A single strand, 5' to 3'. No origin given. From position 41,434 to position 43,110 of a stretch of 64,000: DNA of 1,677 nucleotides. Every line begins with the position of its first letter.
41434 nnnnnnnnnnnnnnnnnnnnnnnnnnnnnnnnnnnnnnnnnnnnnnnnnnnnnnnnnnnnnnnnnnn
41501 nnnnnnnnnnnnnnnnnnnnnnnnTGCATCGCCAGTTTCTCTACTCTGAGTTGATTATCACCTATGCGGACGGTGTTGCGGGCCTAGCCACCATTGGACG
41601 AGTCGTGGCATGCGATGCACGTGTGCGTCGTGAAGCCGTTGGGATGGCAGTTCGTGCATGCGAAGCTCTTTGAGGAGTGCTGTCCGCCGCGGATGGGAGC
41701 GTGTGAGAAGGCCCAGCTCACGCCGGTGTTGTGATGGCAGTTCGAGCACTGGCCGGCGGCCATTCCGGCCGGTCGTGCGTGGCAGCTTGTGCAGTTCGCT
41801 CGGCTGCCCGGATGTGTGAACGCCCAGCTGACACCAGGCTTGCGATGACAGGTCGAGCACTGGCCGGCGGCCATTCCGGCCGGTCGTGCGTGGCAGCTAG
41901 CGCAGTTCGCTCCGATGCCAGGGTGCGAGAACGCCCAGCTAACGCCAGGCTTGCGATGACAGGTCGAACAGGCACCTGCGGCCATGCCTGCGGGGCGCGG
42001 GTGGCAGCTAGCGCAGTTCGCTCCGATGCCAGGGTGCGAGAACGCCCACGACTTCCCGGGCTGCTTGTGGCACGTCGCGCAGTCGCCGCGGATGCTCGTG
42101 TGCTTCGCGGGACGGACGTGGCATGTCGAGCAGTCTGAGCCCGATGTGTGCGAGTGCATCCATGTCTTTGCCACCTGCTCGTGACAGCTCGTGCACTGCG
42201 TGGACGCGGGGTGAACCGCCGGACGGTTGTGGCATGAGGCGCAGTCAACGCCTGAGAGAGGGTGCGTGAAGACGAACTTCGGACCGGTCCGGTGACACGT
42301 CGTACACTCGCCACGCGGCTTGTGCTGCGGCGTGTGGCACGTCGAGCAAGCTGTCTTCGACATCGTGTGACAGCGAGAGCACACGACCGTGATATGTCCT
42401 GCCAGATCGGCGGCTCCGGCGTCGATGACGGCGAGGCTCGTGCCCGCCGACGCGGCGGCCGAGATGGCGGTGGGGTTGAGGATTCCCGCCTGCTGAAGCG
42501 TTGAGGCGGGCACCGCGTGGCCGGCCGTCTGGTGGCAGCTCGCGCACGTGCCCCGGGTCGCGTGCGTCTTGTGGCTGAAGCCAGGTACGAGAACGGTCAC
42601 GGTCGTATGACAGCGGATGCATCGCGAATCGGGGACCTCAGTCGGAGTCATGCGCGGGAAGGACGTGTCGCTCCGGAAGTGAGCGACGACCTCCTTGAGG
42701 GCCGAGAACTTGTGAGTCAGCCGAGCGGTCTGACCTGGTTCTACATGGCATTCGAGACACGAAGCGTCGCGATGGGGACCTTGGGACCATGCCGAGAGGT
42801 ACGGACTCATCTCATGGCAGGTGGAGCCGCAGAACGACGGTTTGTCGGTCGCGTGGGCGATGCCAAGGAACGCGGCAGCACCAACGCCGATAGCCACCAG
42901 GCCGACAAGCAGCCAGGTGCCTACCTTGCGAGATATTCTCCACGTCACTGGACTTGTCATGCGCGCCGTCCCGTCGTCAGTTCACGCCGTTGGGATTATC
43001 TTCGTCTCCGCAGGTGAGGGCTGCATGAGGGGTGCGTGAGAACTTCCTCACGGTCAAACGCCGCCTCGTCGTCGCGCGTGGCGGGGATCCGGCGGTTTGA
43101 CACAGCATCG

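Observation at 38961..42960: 19-haem NapC/NirT-anchored cytochrome apparently co-transcribed with a Ser-rich membrane protein and an OmpR/histidine-kinase pair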

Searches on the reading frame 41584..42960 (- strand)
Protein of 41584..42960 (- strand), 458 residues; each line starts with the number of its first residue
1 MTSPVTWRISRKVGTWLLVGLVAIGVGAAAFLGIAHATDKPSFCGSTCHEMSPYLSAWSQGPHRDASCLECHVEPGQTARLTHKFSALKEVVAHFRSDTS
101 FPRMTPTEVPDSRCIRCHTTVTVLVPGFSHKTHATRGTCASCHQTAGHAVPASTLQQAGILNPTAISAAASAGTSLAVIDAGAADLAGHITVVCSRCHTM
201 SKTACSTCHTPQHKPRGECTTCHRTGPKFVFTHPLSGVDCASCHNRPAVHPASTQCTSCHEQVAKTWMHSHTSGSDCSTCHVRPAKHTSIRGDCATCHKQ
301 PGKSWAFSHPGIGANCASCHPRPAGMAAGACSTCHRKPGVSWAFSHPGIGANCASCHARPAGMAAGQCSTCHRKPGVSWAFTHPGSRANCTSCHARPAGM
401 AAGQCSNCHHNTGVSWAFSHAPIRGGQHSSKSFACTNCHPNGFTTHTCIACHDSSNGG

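Call 3: search_protein_families(library=pfam, proteins=[window:41584-42960:-], max_evalue=0.01)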
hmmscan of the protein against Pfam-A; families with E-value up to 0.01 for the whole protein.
window:41584-42960:- (458 aa): 6 families
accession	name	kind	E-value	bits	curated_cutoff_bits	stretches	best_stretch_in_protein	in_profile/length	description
PF14522.11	Cytochrome_C7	-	1.6e-11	44.2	24.8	1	250-299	8-67/67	Cytochrome c7 and related cytochrome c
PF14537.11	Cytochrom_c3_2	-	5e-09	36.9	25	0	108-145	23-66/79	Cytochrome c3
PF03264.19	Cytochrom_NNT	-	7e-09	36.1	24.1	1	12-151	7-172/174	NapC/NirT cytochrome c family, N-terminal region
PF02085.21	Cytochrom_CIII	-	3.4e-06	27.8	22.9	0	350-375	30-56/101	Class III cytochrome C family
PF22678.1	Cytochrom_c_NrfB-like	-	1.4e-05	25.9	27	1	68-156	1-78/89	Cytochrome c-type protein NrfB-like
PF13435.11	Cytochrome_C554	-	0.0091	17.4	20.8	1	68-143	2-83/84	Cytochrome c554 and c-prime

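Call 8: find_homologous_proteins(query=window:41584-42960:-, max_evalue=0.00001)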
Query window:41584-42960:- (458 aa): 564 proteins with E <= 0.00001 among 8000 candidates; the best 120 are listed.
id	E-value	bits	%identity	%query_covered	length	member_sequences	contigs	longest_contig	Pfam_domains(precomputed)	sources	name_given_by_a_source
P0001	0.0e+0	1056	100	100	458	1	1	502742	PF14537.12,PF22678.2,PF03264.20,PF02085.22,PF14522.12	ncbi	-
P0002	2.7e-236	803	58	99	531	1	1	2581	PF14537.12,PF03264.20,PF02085.22,PF14522.12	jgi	jgi:cytochrome c nitrite reductase small subunit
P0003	3.8e-235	799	58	99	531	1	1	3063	PF14537.12,PF03264.20,PF02085.22,PF14522.12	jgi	jgi:nitrate/TMAO reductase-like tetraheme cytochrome c subunit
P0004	5.5e-189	647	55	100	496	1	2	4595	PF14537.12,PF02085.22,PF14522.12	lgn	-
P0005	4.1e-187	641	60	100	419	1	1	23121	PF14537.12,PF14522.12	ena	-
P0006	2.4e-181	622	47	99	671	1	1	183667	PF14537.12,PF03264.20,PF02085.22,PF14522.12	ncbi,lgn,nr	ncbi:MAG TPA: NapC/NirT family cytochrome c [Coriobacteriia bacterium]|nr:NapC/NirT family cytochrom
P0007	1.7e-180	619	59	100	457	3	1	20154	PF14537.12,PF02085.22,PF14522.12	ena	-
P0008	8.5e-167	574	47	99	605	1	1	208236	PF14537.12,PF03264.20,PF14522.12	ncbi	-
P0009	1.2e-166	573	56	99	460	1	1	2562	PF14537.12,PF03264.20,PF14522.12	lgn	-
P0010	3.9e-165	568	50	92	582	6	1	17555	PF14537.12,PF03264.20,PF14522.12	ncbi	-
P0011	8.6e-165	567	51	95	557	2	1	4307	PF14537.12,PF02085.22,PF14522.12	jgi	-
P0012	1.0e-162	560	48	98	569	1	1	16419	PF14537.12,PF14522.12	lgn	-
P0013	1.9e-162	560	44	94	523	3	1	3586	PF14537.12,PF03264.20,PF14522.12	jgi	jgi:hypothetical protein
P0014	1.2e-160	554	58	91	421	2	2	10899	PF03264.20,PF02085.22,PF14522.12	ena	-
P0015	2.5e-156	539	46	96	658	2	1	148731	PF14537.12,PF03264.20,PF02085.22,PF14522.12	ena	-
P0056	3.0e-130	453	48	100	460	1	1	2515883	PF14537.12,PF03264.20,PF14522.12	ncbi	-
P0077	1.0e-121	425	45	100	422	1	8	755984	PF14537.12,PF03264.20,PF14522.12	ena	-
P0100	4.3e-111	390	46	92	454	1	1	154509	PF14537.12,PF03264.20,PF14522.12,PF22113.2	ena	-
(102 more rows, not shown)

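Call 9: find_encoding_contigs(protein=window:41584-42960:-, flank=10000, max_places=6)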
Protein window:41584-42960:- (458 aa): no gene with exactly this product is on record in the collection.
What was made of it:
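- Tried and rejected: An exact look-up of the window's cytochrome found no contig (call 9).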

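Call 12: find_related_loci(query=A1, collection=genome_contigs, flank=10000)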
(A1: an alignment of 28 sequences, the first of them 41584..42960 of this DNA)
Query A1 (458 aa) in genome_contigs; peptide patterns used: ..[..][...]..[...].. (x = any residue, [..] = any of these).
80 stretches matched a pattern; 50 encode a relative of the query (tblastn E <= 1e-3); 49 distinct loci.
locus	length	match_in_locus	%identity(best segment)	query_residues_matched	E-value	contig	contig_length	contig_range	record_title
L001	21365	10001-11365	48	1-457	3e-135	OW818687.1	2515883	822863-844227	metagenome genome assembly, chromosome: 1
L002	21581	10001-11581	43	1-457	1e-128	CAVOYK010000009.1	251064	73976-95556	MAG: uncultured Actinomycetes bacterium isolate MFD09779.bin.2.33 genome assembly, contig: contig_6500, whole genome sho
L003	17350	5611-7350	44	1-457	2e-128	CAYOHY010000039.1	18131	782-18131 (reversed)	MAG TPA_asm: uncultured Eubacteriales bacterium isolate binchicken_co152_248 genome assembly, contig: NODE_3371_length_1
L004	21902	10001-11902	47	9-452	4e-126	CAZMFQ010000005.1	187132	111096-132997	MAG TPA_asm: uncultured Eubacteriales bacterium isolate binchicken_co269_74 genome assembly, contig: NODE_67_length_1871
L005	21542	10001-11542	50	5-452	2e-125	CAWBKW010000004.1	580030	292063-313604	MAG: uncultured Coriobacteriia bacterium isolate MFD02979.bin.2.177 genome assembly, contig: contig_41910, whole genome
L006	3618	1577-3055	46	1-457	5e-128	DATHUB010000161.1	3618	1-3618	MAG TPA_asm: Coriobacteriia bacterium isolate SMAG_U16095 k141_660469, whole genome shotgun sequence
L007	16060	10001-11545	50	31-453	6e-124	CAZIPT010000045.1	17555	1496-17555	MAG TPA_asm: uncultured Eubacteriales bacterium isolate SRP302447_co1_108 genome assembly, contig: NODE_8575_length_1755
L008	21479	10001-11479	44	1-457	9e-124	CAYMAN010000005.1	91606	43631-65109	MAG TPA_asm: uncultured Eubacteriales bacterium isolate SRP302447_co4_271 genome assembly, contig: NODE_807_length_91606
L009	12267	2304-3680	48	31-440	4e-121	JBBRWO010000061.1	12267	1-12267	MAG: Coriobacteriia bacterium isolate La4_metabat2.012 La4_metabat2.012_K_2493505_L_12267_cov_23.5028, whole genome shot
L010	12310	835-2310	44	17-440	9e-121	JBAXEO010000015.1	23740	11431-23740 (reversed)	MAG: Coriobacteriia bacterium isolate ELA247 MAG247_15, whole genome shotgun sequence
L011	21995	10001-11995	47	1-457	1e-114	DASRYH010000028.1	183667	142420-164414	MAG TPA_asm: Coriobacteriia bacterium isolate SMAG_U13147 k141_100913, whole genome shotgun sequence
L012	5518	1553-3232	39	1-458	5e-107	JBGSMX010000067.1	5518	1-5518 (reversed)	MAG: Coriobacteriia bacterium isolate JTS-AC241 k141_849580, whole genome shotgun sequence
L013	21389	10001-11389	45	38-452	2e-103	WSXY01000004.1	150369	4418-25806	MAG: Actinobacteria bacterium isolate X3_MetaBAT.18 scaffold_45, whole genome shotgun sequence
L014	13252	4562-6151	38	9-452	3e-101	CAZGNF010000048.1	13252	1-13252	MAG TPA_asm: uncultured Coriobacteriaceae bacterium isolate binchicken_co269_80 genome assembly, contig: NODE_4531_lengt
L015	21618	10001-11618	50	28-456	6e-100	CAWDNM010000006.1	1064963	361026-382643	MAG: uncultured Coriobacteriia bacterium isolate MFD04716.bin.2.226 genome assembly, contig: contig_29181, whole genome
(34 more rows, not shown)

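Call 21: search_protein_families(library=ncbifam, proteins=[window:41584-42960:-], max_evalue=0.001)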
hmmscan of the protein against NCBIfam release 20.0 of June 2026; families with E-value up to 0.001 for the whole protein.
window:41584-42960:- (458 aa): 4 families
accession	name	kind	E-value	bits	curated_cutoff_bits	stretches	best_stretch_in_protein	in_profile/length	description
TIGR03153.1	cytochr_NrfH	equivalog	5.7e-16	58.8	134.2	1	19-148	3-138/138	cytochrome c nitrite reductase small subunit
TIGR03146.1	cyt_nit_nrfB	equivalog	5.2e-06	26.8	166.6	1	61-154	36-127/145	cytochrome c nitrite reductase pentaheme subunit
NF008659.0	PRK11659.1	equivalog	1e-05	25.4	184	1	62-156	72-155/188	cytochrome c nitrite reductase pentaheme subunit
TIGR02162.1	torC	equivalog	0.00036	19.9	478.2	1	13-98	16-107/387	pentaheme c-type cytochrome TorC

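Call 28: find_encoding_contigs(protein=P0056, flank=8000, max_places=2)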
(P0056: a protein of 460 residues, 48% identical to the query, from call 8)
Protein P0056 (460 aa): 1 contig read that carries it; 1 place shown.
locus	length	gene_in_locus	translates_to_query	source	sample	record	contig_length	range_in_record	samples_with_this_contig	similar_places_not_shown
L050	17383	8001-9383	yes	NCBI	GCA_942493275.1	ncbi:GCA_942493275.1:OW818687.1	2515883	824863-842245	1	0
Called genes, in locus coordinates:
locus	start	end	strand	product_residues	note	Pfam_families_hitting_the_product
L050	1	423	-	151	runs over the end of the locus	PF01047:MarR, PF12802:MarR_2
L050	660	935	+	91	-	-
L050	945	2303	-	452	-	-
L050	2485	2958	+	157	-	PF04138:GtrA_DPMS_TM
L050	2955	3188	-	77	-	PF09905:VF530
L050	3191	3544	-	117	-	PF04343:DUF488, PF22751:DUF488-N3a, PF22752:DUF488-N3i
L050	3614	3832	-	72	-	-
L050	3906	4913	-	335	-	PF00710:Asparaginase, PF17763:Asparaginase_C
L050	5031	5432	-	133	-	PF00903:Glyoxalase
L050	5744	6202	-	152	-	PF00486:Trans_reg_C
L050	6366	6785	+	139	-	-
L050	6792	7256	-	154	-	-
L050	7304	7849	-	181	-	PF13302:Acetyltransf_3, PF00583:Acetyltransf_1, PF13420:Acetyltransf_4 (weak), PF13508:Acetyltransf_7 (weak)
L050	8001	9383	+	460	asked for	PF03264:Cytochrom_NNT, PF14522:Cytochrome_C7 (faint), PF14537:Cytochrom_c3_2 (faint)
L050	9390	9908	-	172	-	PF06983:3-dmu-9_3-mt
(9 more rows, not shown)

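Call 29: find_encoding_contigs(protein=P0077, flank=8000, max_places=2)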
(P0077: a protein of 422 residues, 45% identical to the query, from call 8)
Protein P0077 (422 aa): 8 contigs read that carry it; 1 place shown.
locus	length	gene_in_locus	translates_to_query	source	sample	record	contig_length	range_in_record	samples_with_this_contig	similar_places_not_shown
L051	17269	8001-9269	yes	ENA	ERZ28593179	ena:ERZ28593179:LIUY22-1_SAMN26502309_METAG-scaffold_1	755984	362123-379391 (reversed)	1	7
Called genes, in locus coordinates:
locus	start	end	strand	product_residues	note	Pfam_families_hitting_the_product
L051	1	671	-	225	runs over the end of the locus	PF00005:ABC_tran, PF13401:AAA_22 (faint), PF13304:AAA_21 (faint)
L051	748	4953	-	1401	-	PF14870:PSII_BNR (faint), PF18998:Flg_new_2 (weak), PF04122:CW_binding_2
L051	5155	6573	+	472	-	PF00875:DNA_photolyase, PF03441:FAD_binding_7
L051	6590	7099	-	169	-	PF14512:TM1586_NiRdase (faint), PF00881:Nitroreductase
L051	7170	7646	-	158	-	-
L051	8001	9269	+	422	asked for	PF03264:Cytochrom_NNT, PF14522:Cytochrome_C7 (faint), PF14537:Cytochrom_c3_2 (faint)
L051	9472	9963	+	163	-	-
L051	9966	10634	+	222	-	PF00072:Response_reg, PF00486:Trans_reg_C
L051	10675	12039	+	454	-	PF00672:HAMP (weak), PF00512:HisKA, PF02518:HATPase_c, PF13581:HATPase_c_2 (weak)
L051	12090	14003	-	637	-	PF00009:GTP_EFTU, PF01926:MMR_HSR1, PF03144:GTP_EFTU_D2, PF25461:Beta-barrel_SelB, PF12802:MarR_2 (faint), PF09106:WHD_2nd_SelB, PF09107:WHD_3rd_SelB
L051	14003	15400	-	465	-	PF12390:Se-cys_synth_N, PF03841:SelA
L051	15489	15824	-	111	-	-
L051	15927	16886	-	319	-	PF00586:AIRS, PF02769:AIRS_C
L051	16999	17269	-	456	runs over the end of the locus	PF00563:EAL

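Call 30: find_encoding_contigs(protein=P0100, flank=8000, max_places=2)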
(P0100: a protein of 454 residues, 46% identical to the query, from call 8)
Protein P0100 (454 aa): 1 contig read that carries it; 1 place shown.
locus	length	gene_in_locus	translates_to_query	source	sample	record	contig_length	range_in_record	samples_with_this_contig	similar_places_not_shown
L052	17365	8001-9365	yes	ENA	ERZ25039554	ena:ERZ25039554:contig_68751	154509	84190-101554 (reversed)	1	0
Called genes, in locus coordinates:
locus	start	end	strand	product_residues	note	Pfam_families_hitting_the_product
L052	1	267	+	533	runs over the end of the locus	-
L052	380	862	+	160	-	PF07355:GRDB (weak)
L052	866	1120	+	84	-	-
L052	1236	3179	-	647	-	PF19077:Big_13 (faint), PF17957:Big_7, PF13620:CarboxypepD_reg (weak)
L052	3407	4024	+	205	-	PF00730:HhH-GPD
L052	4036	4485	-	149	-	-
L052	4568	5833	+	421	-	PF00155:Aminotran_1_2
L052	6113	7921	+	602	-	-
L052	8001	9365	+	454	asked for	PF03264:Cytochrom_NNT, PF14522:Cytochrome_C7 (faint), PF14537:Cytochrom_c3_2 (faint), PF22113:Mtrc-MtrF_II-IV_dom (faint)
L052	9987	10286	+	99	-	-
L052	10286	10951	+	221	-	PF00072:Response_reg, PF00486:Trans_reg_C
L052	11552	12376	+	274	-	PF00512:HisKA, PF13581:HATPase_c_2 (faint), PF02518:HATPase_c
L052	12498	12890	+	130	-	PF13473:Cupredoxin_1, PF00127:Copper-bind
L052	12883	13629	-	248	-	PF00072:Response_reg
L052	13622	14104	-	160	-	PF02518:HATPase_c (weak)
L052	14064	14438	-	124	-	PF13185:GAF_2 (weak), PF07730:HisKA_3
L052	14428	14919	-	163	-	-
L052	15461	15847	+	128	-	PF00072:Response_reg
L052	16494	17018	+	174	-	PF02687:FtsX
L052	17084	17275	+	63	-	-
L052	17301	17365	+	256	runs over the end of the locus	PF02463:SMC_N (faint), PF00005:ABC_tran, PF13304:AAA_21 (faint)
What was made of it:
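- L052 lacks sel neighbours (call 30).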

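Call 49: search_solved_structures(query=window:41584-42960:-, max_evalue=0.01, show_alignments=2)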
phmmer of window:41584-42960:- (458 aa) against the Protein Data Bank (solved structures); distinct sequences matched with E-value up to 0.01: 1.
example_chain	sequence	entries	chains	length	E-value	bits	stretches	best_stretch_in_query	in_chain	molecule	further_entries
2j7a_C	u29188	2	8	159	5.4e-08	35.2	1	17-149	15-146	CYTOCHROME C QUINOL DEHYDROGENASE NRFH | NAPC/NIRT CYTOCHROME C FAMILY PROTEIN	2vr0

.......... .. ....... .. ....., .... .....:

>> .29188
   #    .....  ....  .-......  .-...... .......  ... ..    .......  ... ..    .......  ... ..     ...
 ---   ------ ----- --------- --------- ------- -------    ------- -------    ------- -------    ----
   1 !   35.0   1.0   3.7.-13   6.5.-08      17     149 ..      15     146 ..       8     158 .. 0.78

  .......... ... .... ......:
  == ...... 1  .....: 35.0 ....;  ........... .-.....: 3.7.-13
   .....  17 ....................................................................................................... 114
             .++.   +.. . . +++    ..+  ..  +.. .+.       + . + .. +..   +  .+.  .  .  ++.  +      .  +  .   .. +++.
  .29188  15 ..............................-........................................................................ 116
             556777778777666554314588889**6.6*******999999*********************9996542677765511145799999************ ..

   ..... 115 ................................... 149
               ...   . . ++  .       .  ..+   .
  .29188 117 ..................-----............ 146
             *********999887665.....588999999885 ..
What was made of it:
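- On NapC/NirT (NrfH-type) quinol dehydrogenase: NrfH 2J7A has E 5e-8 over residues 15-146 (call 49).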

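Call 71: predict_structure(alignment_id=A1)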
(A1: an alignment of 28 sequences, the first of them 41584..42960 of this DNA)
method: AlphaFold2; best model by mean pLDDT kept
length: 458 residues; sequences in the alignment: 28
mean_pLDDT: 61.0   pTM: 0.35
mean pLDDT of the five models: 61.0, 60.0, 58.1, 46.8, 45.3
residues with pLDDT >= 90: 0; 70-90: 110; 50-70: 276; < 50: 72
segments of 3 or more residues with pLDDT < 50: 1-8, 170-184, 192-197, 377-380, 382-388, 410-429, 456-458
pLDDT, mean of each block of 10 residues (from residue 1): 45 60 61 54 58 77 77 75 70 68 70 79 66 73 66 76 64 35 52 51 71 70 64 60 70 73 56 68 65 61 58 61 63 61 55 62 57 51 49 54 50 42 46 55 58 48
secondary structure, 60 per line:
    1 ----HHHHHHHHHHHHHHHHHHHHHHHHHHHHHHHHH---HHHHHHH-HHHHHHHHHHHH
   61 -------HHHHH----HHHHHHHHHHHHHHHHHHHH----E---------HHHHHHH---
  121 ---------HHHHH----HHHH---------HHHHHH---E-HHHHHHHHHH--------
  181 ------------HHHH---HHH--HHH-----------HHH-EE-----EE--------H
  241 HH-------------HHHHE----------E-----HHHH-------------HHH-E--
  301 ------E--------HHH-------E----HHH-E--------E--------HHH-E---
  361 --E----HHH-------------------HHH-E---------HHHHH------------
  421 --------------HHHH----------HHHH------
elements in order: H5-37 H41-47 H49-60 H68-72 H77-96 H111-117 H130-134 H139-142 H152-157 H163-172 H193-196 H256-259 H277-280 H404-408 H435-438 H449-452
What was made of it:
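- The AF2 model of the cytochrome is poor (pLDDT 61, call 71), so the "wire" geometry rests on haem density only.
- Tried and rejected: The AF2 model of the cytochrome was too poor to use (pLDDT 61, pTM 0.35; call 71).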
